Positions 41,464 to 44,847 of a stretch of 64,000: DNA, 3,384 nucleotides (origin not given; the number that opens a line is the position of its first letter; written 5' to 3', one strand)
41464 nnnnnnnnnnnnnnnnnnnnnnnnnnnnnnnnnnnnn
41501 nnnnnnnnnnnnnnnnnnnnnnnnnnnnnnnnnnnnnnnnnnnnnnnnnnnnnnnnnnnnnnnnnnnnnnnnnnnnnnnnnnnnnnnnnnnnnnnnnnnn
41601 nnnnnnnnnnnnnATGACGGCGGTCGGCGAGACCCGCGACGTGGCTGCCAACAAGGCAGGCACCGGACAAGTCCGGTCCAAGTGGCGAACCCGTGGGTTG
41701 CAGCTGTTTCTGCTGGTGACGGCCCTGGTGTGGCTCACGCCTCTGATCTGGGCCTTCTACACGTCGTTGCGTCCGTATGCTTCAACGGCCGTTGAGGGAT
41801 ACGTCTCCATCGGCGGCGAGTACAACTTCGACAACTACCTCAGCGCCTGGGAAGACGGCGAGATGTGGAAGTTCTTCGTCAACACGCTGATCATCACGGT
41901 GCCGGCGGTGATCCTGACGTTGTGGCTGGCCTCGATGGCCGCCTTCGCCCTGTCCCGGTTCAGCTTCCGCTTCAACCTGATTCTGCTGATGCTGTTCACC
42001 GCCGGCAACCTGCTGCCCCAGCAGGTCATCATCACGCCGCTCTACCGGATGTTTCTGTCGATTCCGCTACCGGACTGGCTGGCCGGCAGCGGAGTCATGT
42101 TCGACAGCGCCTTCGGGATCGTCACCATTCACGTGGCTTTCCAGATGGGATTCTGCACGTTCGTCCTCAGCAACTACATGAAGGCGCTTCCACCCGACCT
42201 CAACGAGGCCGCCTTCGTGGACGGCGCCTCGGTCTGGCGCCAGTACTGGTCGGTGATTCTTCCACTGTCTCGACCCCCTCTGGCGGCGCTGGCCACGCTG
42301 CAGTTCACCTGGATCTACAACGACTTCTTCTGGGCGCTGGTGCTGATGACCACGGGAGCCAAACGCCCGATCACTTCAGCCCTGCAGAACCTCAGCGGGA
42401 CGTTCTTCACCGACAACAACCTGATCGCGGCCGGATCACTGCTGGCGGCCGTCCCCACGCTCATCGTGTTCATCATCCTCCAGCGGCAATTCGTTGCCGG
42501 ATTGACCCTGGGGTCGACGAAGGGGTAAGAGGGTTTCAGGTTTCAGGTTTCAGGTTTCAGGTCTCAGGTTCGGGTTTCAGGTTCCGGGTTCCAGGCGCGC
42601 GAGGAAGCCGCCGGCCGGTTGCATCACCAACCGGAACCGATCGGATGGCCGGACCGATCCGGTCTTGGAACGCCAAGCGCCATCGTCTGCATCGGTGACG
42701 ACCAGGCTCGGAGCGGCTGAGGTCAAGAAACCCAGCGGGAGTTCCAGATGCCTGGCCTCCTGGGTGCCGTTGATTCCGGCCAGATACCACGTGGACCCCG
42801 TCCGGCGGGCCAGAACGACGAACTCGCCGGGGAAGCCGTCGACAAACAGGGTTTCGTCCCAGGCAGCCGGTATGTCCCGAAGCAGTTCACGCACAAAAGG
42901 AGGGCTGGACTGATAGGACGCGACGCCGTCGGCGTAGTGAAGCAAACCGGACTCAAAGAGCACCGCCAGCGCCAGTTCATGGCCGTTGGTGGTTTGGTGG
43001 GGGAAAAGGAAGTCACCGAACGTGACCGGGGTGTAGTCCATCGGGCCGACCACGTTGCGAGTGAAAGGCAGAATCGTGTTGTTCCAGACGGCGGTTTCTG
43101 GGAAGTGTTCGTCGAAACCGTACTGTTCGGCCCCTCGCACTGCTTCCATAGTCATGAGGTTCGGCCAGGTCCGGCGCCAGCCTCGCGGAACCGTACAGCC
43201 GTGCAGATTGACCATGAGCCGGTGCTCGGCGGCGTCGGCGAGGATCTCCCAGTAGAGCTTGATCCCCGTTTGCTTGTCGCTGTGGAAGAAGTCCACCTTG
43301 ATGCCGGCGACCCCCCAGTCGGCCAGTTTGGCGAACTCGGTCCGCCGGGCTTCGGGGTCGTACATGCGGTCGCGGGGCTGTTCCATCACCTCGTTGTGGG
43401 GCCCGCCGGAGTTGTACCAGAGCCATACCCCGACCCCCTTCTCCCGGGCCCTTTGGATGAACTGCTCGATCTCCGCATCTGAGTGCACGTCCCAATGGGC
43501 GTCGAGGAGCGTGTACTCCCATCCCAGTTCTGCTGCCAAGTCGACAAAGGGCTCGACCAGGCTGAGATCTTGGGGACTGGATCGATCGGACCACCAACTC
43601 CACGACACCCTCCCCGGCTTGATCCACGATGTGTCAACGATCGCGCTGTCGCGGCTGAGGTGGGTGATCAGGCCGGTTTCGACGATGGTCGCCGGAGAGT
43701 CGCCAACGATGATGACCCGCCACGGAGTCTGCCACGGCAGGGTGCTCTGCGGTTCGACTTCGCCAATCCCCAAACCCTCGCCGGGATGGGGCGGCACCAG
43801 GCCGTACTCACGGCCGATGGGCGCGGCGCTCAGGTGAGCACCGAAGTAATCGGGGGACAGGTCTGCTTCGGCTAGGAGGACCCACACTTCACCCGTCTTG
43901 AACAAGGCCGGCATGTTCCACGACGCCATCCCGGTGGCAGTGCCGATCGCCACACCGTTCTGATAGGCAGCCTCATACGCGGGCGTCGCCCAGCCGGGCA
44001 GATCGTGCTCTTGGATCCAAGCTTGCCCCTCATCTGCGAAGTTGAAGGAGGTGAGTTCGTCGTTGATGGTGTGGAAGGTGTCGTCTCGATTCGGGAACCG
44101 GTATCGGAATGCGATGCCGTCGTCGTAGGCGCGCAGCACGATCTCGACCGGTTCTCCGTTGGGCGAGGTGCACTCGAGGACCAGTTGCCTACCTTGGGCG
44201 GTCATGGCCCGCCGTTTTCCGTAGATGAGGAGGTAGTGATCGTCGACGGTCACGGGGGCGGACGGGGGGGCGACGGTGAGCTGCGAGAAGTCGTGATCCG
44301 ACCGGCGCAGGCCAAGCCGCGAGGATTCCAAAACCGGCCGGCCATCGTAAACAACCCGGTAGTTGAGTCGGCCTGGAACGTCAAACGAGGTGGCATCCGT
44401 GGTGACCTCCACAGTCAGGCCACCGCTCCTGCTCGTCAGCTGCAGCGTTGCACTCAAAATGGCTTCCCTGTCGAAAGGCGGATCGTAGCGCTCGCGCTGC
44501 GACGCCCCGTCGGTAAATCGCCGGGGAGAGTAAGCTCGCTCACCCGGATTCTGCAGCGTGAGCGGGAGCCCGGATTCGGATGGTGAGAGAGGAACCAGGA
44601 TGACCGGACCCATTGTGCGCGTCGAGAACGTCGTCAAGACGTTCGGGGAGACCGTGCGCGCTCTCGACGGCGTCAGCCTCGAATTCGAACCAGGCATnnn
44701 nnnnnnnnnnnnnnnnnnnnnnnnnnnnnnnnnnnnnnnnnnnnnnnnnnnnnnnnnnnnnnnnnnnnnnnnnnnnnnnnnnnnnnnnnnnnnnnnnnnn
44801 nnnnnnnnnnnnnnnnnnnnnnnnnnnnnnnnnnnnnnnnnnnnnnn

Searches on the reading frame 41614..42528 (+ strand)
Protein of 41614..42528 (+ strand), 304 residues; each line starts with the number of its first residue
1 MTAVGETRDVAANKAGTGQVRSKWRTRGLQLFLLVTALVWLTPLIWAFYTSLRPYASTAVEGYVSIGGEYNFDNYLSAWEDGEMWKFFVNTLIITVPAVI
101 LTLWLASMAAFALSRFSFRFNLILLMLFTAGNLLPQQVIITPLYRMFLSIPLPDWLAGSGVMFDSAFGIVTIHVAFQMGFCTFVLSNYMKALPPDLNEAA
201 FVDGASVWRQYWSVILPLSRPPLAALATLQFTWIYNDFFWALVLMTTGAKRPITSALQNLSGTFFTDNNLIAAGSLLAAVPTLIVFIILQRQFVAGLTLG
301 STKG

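Call 78: search_protein_families(library=pfam, proteins=[window:41614-42528:+], max_evalue=0.00001)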
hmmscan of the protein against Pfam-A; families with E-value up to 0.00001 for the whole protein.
window:41614-42528:+ (304 aa): 1 family
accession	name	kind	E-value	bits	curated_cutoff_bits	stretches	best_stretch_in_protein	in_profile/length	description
PF00528.27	BPD_transp_1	-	1.4e-17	64.4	26.4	1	105-291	4-176/184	Binding-protein-dependent transport system inner membrane component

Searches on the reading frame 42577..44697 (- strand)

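Call 78: search_protein_families(library=pfam, proteins=[window:42577-44697:-], max_evalue=0.00001)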
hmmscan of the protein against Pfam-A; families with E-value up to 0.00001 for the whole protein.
window:42577-44697:- (706 aa): 3 families
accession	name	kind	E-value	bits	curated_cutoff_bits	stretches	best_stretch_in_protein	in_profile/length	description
PF10566.15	Glyco_hydro_97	-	1.8e-63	215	32.5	1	355-610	1-275/275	Glycoside hydrolase 97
PF14508.12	GH97_N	-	1.5e-46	159.1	25.3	1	89-348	3-227/229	Glycosyl-hydrolase 97 N-terminal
PF14509.12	GH97_C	-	2.6e-17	63.3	25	1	613-702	2-96/97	Glycosyl-hydrolase 97 C-terminal, oligomerisation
